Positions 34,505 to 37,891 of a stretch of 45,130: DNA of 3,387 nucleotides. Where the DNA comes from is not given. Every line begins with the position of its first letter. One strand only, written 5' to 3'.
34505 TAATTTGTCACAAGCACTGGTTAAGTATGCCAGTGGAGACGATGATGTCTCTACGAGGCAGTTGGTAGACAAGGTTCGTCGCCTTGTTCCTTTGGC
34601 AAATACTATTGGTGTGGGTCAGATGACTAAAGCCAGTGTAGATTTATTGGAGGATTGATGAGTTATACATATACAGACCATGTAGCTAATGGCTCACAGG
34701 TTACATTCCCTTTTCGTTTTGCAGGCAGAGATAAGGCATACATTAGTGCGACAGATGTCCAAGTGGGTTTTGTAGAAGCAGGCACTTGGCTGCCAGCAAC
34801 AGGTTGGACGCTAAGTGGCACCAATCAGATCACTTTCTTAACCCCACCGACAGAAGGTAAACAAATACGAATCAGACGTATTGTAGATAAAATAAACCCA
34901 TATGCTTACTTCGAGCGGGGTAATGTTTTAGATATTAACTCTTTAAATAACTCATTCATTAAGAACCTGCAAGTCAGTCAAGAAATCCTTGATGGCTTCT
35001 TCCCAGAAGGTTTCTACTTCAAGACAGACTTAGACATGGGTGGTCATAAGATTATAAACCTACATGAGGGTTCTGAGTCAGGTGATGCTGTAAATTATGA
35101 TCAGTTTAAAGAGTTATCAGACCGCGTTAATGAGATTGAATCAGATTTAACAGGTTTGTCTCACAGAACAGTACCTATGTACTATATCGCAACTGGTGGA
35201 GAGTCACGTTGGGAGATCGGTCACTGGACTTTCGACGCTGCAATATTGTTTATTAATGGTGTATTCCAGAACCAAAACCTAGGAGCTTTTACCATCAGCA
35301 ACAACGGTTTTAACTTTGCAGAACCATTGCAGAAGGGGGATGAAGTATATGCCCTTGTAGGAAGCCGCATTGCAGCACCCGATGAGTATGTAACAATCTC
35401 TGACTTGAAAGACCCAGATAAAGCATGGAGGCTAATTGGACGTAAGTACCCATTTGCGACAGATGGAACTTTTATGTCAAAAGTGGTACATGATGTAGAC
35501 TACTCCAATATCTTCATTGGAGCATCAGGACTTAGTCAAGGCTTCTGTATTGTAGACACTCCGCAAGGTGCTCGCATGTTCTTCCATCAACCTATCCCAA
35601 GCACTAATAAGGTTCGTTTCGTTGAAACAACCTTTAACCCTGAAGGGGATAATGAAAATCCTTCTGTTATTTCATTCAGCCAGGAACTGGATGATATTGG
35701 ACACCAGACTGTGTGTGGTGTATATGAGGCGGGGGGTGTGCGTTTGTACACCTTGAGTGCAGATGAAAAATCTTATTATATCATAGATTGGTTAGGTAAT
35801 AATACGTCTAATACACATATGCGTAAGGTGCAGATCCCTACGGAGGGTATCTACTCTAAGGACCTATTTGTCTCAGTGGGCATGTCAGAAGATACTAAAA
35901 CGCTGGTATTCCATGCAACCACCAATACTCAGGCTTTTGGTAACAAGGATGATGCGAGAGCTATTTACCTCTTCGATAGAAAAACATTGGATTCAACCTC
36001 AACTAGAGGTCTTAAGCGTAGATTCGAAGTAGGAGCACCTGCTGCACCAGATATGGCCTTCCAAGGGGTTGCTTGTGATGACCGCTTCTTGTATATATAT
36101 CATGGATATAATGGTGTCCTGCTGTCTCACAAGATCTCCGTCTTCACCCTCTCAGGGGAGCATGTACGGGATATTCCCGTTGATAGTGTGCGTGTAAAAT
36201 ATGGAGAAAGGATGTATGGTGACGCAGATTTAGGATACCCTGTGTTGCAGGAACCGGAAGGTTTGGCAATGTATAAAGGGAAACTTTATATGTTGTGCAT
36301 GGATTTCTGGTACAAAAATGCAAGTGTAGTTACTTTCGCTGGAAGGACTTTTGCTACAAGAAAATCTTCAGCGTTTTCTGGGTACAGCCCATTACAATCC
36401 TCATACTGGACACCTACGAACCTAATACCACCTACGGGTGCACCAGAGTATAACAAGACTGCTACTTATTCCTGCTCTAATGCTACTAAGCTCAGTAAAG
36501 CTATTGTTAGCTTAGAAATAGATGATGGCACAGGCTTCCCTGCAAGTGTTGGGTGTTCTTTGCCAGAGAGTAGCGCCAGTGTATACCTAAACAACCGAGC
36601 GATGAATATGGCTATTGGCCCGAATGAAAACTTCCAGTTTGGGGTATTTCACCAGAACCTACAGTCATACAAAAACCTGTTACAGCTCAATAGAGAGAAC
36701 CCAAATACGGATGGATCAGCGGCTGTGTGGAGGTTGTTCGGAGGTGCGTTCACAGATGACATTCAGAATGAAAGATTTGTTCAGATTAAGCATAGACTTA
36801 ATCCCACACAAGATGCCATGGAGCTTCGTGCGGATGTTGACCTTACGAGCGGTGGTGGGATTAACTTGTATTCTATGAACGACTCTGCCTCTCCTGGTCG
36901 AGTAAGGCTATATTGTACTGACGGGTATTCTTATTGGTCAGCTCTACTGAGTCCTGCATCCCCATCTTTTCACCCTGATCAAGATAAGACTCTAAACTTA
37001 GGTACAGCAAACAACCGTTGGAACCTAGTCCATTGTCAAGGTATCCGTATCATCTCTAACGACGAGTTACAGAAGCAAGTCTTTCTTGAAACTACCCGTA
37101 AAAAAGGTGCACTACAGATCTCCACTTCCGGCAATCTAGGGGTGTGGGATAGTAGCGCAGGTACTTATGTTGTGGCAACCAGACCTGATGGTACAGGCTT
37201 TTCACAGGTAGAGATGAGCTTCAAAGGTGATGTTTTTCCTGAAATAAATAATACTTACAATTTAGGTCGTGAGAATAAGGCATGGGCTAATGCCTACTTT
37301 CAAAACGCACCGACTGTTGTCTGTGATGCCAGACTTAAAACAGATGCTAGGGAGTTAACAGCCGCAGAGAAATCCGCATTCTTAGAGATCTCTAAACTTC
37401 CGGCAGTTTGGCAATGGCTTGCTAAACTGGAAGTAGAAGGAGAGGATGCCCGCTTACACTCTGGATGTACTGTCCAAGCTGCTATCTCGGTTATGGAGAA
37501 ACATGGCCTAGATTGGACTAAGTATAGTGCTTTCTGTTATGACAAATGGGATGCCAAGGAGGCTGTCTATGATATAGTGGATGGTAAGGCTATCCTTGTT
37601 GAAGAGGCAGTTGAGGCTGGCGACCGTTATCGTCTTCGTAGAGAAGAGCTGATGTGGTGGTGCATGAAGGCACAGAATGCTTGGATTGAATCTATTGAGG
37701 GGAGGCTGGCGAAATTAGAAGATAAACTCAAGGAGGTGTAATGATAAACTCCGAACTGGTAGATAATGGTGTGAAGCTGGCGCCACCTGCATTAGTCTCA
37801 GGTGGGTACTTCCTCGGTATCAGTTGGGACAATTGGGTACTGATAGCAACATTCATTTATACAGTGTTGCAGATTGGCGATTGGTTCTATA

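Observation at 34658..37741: Tail fiber whose chaperone-like domain has Cys where the autocleavage Ser is expected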

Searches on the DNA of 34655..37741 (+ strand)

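Call 4: search_dna_similar(query=window:34655-37741:+, collection=phages, mode=near, max_rows=25)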
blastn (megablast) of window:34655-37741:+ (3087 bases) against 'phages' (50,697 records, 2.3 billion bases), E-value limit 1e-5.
Records with a match: 6; places in all: 6; records where one place covers at least 80% of the query: 6.
Best place of each record, by identity: 95-99% 6.
By first word of the organism name: Escherichia 5; Raoultella 1.
By host as written in the record: Escherichia coli 3; - 2; Raoultella ornithinolytica P3a 1.
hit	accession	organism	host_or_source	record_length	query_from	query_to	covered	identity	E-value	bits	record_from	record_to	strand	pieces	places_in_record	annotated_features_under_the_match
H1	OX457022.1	Escherichia phage vB_EcoP-CC1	-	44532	1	3087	100%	99.0%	0e+0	5529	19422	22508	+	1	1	hypothetical protein (x3)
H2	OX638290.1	Escherichia phage vB_EcoP-CC2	-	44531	1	3087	100%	99.0%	0e+0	5524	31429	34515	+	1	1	hypothetical protein (x3)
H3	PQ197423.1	Raoultella phage vB_Ro_P3a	Raoultella ornithinolytica P3a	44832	1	3087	100%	97.5%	0e+0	5275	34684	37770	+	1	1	tail spike protein | internal virion protein with endolysin domain | holin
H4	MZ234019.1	Escherichia phage vB_EcoP-101117UKE2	Escherichia coli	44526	1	3087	100%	97.2%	0e+0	5219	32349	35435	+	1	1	hypothetical protein | peptidoglycan lytic exotransglycosylase | class II holin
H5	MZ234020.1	Escherichia phage vB_EcoP-101118B1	Escherichia coli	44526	1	3087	100%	97.2%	0e+0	5219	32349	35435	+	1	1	hypothetical protein | peptidoglycan lytic exotransglycosylase | class II holin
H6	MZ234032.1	Escherichia phage vB_EcoP-G3A1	Escherichia coli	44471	1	3087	100%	97.2%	0e+0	5219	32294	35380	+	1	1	hypothetical protein | peptidoglycan lytic exotransglycosylase | class II holin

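Call 12: get_annotated_region(hit=H3, flank=3000)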
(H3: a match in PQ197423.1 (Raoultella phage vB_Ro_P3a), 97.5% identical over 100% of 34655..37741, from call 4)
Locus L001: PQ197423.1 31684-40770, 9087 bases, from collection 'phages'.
description: Raoultella phage vB_Ro_P3a, complete genome.
organism: Raoultella phage vB_Ro_P3a (NCBI taxid 3243724)
taxonomy: Viruses; Duplodnaviria; Heunggongvirae; Uroviricota; Caudoviricetes
host: Raoultella ornithinolytica P3a; source: water; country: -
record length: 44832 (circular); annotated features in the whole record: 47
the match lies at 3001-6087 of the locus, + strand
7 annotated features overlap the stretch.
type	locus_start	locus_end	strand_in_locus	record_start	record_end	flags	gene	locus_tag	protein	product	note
CDS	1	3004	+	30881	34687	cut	-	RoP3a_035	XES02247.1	internal virion protein with endolysin domain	-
CDS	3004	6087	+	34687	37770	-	-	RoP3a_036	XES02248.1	tail spike protein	-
CDS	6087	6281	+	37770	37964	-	-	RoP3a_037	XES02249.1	holin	-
CDS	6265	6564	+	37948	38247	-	-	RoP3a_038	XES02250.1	terminase small subunit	-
CDS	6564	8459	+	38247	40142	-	-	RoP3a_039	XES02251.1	terminase large subunit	-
CDS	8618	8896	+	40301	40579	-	-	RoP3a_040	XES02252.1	acetyl-CoA acetyltransferase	-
CDS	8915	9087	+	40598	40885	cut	-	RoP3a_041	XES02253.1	acetyl-CoA acetyltransferase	-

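Call 13: get_annotated_region(hit=H1, flank=200)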
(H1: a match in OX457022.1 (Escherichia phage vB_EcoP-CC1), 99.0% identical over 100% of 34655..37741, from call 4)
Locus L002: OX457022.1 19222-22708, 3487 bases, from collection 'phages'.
description: Escherichia phage vB_EcoP-CC1 genome assembly, chromosome: 1.
organism: Escherichia phage vB_EcoP-CC1 (NCBI taxid 3031941)
taxonomy: Viruses; Duplodnaviria; Heunggongvirae; Uroviricota; Caudoviricetes; Autographiviridae; Molineuxvirinae; Vectrevirus
host: -; source: -; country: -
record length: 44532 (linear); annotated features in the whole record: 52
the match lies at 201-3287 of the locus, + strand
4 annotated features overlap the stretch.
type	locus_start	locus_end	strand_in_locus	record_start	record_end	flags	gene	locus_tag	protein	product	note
CDS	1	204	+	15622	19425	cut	-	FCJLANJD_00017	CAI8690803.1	hypothetical protein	ID:FCJLANJD_00017; source:Prodigal:002006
CDS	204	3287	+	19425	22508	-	-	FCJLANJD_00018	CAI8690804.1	hypothetical protein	ID:FCJLANJD_00018; source:Prodigal:002006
CDS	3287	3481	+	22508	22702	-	-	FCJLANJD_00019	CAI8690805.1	hypothetical protein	ID:FCJLANJD_00019; source:Prodigal:002006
CDS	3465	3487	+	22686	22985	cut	-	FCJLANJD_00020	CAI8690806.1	hypothetical protein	ID:FCJLANJD_00020; source:Prodigal:002006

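Call 14: get_annotated_region(hit=H4, flank=200)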
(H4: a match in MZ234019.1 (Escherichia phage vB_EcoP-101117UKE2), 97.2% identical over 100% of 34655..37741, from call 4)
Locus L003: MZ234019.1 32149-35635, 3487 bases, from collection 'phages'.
description: Escherichia phage vB_EcoP-101117UKE2, complete genome.
organism: Escherichia phage vB_EcoP-101117UKE2 (NCBI taxid 2865796)
taxonomy: Viruses; Duplodnaviria; Heunggongvirae; Uroviricota; Caudoviricetes; Autographiviridae; Molineuxvirinae; Vectrevirus
host: Escherichia coli; source: -; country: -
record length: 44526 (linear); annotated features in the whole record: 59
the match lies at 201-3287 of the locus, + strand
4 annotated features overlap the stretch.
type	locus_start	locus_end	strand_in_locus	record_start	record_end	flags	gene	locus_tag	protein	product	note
CDS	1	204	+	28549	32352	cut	-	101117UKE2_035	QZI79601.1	peptidoglycan lytic exotransglycosylase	Phage DNA ejectosomeComponent Gp16, peptidoglycan lytic exotransglycosylase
CDS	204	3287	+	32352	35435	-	-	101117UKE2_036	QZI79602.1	hypothetical protein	-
CDS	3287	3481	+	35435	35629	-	-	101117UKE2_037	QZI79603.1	class II holin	holin,ClassII Gp17.5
CDS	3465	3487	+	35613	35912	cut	-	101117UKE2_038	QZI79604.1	terminase small subunit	-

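Call 15: get_annotated_region(hit=H2, flank=200)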
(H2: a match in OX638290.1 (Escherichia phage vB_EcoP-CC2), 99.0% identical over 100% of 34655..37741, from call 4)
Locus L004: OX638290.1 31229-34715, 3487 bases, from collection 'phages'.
description: Escherichia phage vB_EcoP-CC2 genome assembly, chromosome: 1.
organism: Escherichia phage vB_EcoP-CC2 (NCBI taxid 3049951)
taxonomy: Viruses; Duplodnaviria; Heunggongvirae; Uroviricota; Caudoviricetes; Autographiviridae; Molineuxvirinae; Vectrevirus
host: -; source: -; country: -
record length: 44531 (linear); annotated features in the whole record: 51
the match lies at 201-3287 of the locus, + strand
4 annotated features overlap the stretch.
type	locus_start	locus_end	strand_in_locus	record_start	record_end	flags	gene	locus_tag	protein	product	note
CDS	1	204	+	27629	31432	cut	-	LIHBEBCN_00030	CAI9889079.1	hypothetical protein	ID:LIHBEBCN_00030; source:Prodigal:002006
CDS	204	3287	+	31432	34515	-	-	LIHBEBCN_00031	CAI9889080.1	hypothetical protein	ID:LIHBEBCN_00031; source:Prodigal:002006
CDS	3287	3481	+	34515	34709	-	-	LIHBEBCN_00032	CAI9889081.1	hypothetical protein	ID:LIHBEBCN_00032; source:Prodigal:002006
CDS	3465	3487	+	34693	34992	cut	-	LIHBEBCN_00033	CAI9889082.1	hypothetical protein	ID:LIHBEBCN_00033; source:Prodigal:002006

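Call 16: get_annotated_region(hit=H6, flank=200)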
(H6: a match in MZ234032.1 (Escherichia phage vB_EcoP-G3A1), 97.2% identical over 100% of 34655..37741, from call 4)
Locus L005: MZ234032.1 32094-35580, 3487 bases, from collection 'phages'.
description: Escherichia phage vB_EcoP-G3A1, complete genome.
organism: Escherichia phage vB_EcoP-G3A1 (NCBI taxid 2865809)
taxonomy: Viruses; Duplodnaviria; Heunggongvirae; Uroviricota; Caudoviricetes; Autographiviridae; Molineuxvirinae; Vectrevirus
host: Escherichia coli; source: -; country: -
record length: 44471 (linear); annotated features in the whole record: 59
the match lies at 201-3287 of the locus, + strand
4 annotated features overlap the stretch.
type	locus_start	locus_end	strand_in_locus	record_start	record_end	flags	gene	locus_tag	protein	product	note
CDS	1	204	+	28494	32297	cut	-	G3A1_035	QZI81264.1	peptidoglycan lytic exotransglycosylase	Phage DNA ejectosomeComponent Gp16, peptidoglycan lytic exotransglycosylase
CDS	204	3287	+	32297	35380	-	-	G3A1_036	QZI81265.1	hypothetical protein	-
CDS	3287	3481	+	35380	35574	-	-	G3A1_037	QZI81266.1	class II holin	holin,ClassII Gp17.5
CDS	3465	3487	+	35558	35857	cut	-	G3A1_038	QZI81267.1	terminase small subunit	-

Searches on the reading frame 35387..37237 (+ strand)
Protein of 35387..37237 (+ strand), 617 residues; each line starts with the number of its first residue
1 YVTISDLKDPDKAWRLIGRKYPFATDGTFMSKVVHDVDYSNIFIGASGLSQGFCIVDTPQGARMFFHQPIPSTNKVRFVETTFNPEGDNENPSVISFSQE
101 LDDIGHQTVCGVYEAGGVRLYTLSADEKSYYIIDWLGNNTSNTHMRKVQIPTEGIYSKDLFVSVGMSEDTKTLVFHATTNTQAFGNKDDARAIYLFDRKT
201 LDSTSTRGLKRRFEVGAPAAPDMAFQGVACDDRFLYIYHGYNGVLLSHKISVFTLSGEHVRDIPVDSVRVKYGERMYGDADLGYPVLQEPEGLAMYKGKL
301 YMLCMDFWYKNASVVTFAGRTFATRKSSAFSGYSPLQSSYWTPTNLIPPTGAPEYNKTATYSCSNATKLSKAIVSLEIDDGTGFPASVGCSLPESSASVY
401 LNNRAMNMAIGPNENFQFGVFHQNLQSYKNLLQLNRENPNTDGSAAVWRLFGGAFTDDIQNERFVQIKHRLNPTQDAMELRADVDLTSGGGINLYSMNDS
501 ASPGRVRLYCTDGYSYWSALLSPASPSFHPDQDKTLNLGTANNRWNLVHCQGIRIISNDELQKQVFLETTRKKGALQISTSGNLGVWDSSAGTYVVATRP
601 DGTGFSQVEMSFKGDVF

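Call 36: find_homologous_proteins(query=window:35387-37237:+, max_evalue=0.001)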
Query window:35387-37237:+ (617 aa): 32 proteins with E <= 0.001 among 8000 candidates.
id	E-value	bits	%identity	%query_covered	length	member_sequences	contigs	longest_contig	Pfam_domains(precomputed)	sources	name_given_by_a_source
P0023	0.0e+0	1422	99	100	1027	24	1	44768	PF13884.12,PF03906.21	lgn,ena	-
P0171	0.0e+0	1209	82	100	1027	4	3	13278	PF13884.12,PF03906.21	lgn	-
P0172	9.8e-279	945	66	100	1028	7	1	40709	PF13884.12,PF03906.21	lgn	-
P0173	6.3e-273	925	66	100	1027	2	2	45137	PF13884.12,PF03906.21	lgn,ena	-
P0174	5.6e-215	734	57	96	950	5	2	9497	PF18668.7,PF13884.12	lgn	-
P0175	9.9e-189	647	51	95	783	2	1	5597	PF12571.14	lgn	-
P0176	5.0e-188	645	51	96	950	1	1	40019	PF18668.7,PF13884.12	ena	-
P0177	5.2e-188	645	51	94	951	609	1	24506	PF13884.12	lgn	-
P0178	2.5e-187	643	52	94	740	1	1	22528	PF12571.14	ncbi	ncbi:TPA: phage tail protein, partial [Escherichia coli]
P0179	7.9e-186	638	51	94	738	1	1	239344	PF12571.14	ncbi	ncbi:TPA: phage tail protein, partial [Escherichia coli]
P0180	9.5e-179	614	49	97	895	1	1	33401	PF13884.12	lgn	-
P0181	8.5e-177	608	51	91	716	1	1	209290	PF12571.14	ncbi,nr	ncbi:phage tail protein, partial [Escherichia coli]|nr:phage tail protein [Escherichia coli]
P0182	8.4e-167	575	51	86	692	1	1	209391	PF12571.14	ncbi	ncbi:phage tail protein, partial [Escherichia coli]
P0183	1.3e-166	574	51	86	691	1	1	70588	PF12571.14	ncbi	ncbi:TPA: phage tail protein, partial [Escherichia coli]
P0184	8.5e-165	568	51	85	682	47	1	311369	PF12571.14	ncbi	ncbi:TPA: phage tail protein, partial [Escherichia coli]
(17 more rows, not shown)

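Call 39: find_encoding_contigs(protein=P0171, flank=1500, max_places=6)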
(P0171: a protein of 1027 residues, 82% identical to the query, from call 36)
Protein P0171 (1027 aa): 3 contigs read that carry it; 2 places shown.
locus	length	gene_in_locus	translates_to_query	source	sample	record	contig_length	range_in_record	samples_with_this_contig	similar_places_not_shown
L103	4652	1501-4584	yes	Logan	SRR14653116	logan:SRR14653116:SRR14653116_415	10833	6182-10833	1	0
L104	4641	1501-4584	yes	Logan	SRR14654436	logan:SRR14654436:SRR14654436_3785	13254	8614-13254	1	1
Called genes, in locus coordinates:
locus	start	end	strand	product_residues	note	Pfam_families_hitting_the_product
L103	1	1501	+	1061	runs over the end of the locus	-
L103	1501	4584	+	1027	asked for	PF03906:Phage_T7_tail, PF13884:Peptidase_S74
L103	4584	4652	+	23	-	?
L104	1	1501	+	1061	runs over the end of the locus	-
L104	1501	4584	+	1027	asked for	PF03906:Phage_T7_tail, PF13884:Peptidase_S74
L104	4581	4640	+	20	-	?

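Call 40: find_encoding_contigs(protein=P0172, flank=1500, max_places=4)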
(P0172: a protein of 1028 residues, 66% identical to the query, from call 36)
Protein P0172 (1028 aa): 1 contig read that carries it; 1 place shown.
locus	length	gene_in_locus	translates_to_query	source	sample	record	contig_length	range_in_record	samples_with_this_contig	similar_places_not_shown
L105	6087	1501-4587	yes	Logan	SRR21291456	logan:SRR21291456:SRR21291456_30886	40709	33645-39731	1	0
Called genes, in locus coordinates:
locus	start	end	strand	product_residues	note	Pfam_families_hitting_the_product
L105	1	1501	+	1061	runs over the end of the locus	-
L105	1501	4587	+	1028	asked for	PF03906:Phage_T7_tail, PF13884:Peptidase_S74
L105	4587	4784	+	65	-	PF10746:Phage_holin_2_2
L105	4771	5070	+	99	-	PF11123:DNA_Packaging_2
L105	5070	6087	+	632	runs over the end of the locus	PF22530:Terminase-T7_RNaseH-like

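Call 41: find_encoding_contigs(protein=P0173, flank=1500, max_places=4)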
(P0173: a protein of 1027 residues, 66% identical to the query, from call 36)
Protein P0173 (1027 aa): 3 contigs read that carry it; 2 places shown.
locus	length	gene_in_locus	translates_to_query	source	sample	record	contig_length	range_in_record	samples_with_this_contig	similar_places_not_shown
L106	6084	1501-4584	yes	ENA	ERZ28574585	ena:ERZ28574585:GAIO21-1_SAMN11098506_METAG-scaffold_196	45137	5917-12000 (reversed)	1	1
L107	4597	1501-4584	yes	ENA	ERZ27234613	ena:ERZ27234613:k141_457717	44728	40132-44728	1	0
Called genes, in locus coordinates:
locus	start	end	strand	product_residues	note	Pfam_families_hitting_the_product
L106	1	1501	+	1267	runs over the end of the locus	-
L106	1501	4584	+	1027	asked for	PF03906:Phage_T7_tail (weak), PF13884:Peptidase_S74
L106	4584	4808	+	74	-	PF10746:Phage_holin_2_2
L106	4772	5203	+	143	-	PF13392:HNH_3 (weak), PF13384:HTH_23 (faint)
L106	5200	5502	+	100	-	PF11123:DNA_Packaging_2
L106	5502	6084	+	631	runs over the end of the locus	PF22530:Terminase-T7_RNaseH-like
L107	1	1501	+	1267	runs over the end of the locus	-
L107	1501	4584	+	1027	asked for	PF03906:Phage_T7_tail (weak), PF13884:Peptidase_S74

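Call 66: predict_structure(alignment_id=A4)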
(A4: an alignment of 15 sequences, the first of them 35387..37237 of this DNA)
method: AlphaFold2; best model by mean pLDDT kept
length: 617 residues; sequences in the alignment: 15
mean_pLDDT: 60.8   pTM: 0.53
mean pLDDT of the five models: 60.8, 60.2, 59.3, 56.9, 54.7
residues with pLDDT >= 90: 77; 70-90: 145; 50-70: 157; < 50: 238
segments of 3 or more residues with pLDDT < 50: 1-30, 181-188, 219-223, 243-246, 266-287, 307-310, 367-369, 379-417, 419-429, 438-443, 452-461, 485-487, 523-585, 587-595, 598-617
pLDDT, mean of each block of 10 residues (from residue 1): 33 30 28 71 63 90 90 87 83 91 86 94 90 95 92 69 88 84 44 89 78 70 65 82 56 80 52 32 44 84 62 71 69 70 56 83 60 65 28 29 35 45 39 51 53 43 60 61 54 64 63 58 43 40 28 39 42 41 45 46 44 33
secondary structure, 60 per line:
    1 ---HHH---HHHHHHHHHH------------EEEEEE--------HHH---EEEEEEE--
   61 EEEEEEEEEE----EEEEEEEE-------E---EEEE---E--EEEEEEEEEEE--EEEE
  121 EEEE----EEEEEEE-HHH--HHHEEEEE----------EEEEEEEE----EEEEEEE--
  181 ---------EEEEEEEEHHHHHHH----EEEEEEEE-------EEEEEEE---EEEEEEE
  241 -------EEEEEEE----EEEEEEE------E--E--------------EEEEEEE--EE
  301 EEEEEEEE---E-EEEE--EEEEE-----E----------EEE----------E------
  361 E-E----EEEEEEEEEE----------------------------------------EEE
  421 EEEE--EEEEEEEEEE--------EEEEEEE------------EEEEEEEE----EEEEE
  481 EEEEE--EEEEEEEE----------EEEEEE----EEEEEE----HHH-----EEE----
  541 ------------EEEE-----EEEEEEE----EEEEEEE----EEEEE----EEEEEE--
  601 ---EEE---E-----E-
elements in order (helices of 4 or more, strands of 3 or more residues): H10-19 E32-37 E52-58 E61-70 E75-82 E94-97 E104-114 E117-124 E129-135 E145-149 E160-167 E172-178 E190-197 H198-204 E209-216 E224-230 E234-240 E248-254 E259-265 E290-296 E299-308 E314-317 E320-324 E341-343 E368-377 E418-424 E427-436 E445-451 E464-471 E476-485 E488-495 E506-511 E516-521 E534-536 E553-556 E562-568 E573-579 E584-588 E593-598 E604-606
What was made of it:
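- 35477..36376 (+): Five-bladed beta-propeller (about aa 274-573), the probable receptor-binding platform. AlphaFold model with 20 strands in five groups of four; pLDDT mostly 80-95 through aa ~400 and lower (about 30-85, with some segments below 50) from aa ~420 to 573 (call 66).
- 36377..36967 (+): Beta-rich region of uncertain fold (about aa 574-770). Low-confidence part of the model, pLDDT about 30-65 (call 66).
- On Phage 5-bladed beta-propeller receptor-binding platform (PF21311; phi11 Gp45-like): Twenty strands in five blades (call 66).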

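Call 69: fold_search(model_id=the predicted structure, library=pdb)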
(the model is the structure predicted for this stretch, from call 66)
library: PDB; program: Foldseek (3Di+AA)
matches with E <= 10: 1054; with E <= 0.001: 182
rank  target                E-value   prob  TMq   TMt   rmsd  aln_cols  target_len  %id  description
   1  5efv_B                9.8e-14  1.00  0.35  0.34  23.1       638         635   11  The host-recognition device of Staphylococcus aureus phage Phi11 (released 2016-05-25)
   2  5efv_C                1.3e-13  1.00  0.33  0.32  22.6       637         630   11  The host-recognition device of Staphylococcus aureus phage Phi11 (released 2016-05-25)
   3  5efv_A                4.5e-13  1.00  0.34  0.33  23.1       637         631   10  The host-recognition device of Staphylococcus aureus phage Phi11 (released 2016-05-25)
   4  6v8i_AG               3.0e-12  1.00  0.34  0.33  23.3       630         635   11  Composite atomic model of the Staphylococcus aureus phage 80alpha baseplate (released 2020-03-04)
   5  9m7x_A                7.2e-12  1.00  0.34  0.34  22.9       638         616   12  Cryo-EM structure of bacteriophage NF5 C1 RBP (released 2025-12-17)
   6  9m7x_B                1.2e-11  1.00  0.34  0.34  23.1       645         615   11  Cryo-EM structure of bacteriophage NF5 C1 RBP (released 2025-12-17)
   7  6v8i_AH               1.8e-11  1.00  0.34  0.33  22.8       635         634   12  Composite atomic model of the Staphylococcus aureus phage 80alpha baseplate (released 2020-03-04)
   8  6iab                  7.1e-10  1.00  0.33  0.40  22.5       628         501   12  Tail fiber of Staphylococcus aureus phage P68 (released 2019-11-06)
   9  6q3g_O2               8.1e-10  1.00  0.30  0.36  22.4       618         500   11  Structure of native bacteriophage P68 (released 2019-11-06)
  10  8ptx_A                3.0e-07  1.00  0.21  0.12  24.1       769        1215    8  Cryo-EM structure of human Elp123 in complex with tRNA, acetyl-CoA, 5'-deoxyadenosine and methionine (released 2024-04-17)
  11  5nz4_A                7.5e-07  1.00  0.24  0.34  14.9       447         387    9  Complex of I223V mutant variant of neuraminidase from H1N1 influenza virus with oseltamivir (released 2018-07-04)
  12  6ke6_AG               8.7e-07  1.00  0.23  0.19  19.4       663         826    7  3.4 angstrom cryo-EM structure of yeast 90S small subunit preribosome (released 2020-08-05)
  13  5z5d                  1.3e-06  1.00  0.26  0.31  22.5       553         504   10  Crystal structure of a thermostable glycoside hydrolase family 43 {beta}-1,4-xylosidase from Geobacillus thermoleovorans (released 2018-04-25)
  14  5jox_A                1.5e-06  1.00  0.26  0.31  23.5       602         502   10  Bacteroides ovatus Xyloglucan PUL GH43A in complex with AraDNJ (released 2016-08-10)
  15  9hlg_A                2.0e-06  1.00  0.22  0.33  13.4       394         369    8  Influenza Neuraminidase in complex with N-Acyl Oseltamivir inhibitor (released 2025-12-17)
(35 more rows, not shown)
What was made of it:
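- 35477..36376 (+): Foldseek top hits are phi11 Gp45 5efv (E 1e-13), the 80alpha RBP, the NF5 RBP and the P68 fibre (call 69).
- On Phage 5-bladed beta-propeller receptor-binding platform (PF21311; phi11 Gp45-like): 5efv, 6v8i, 9m7x and 6iab are the top Foldseek hits (call 69).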
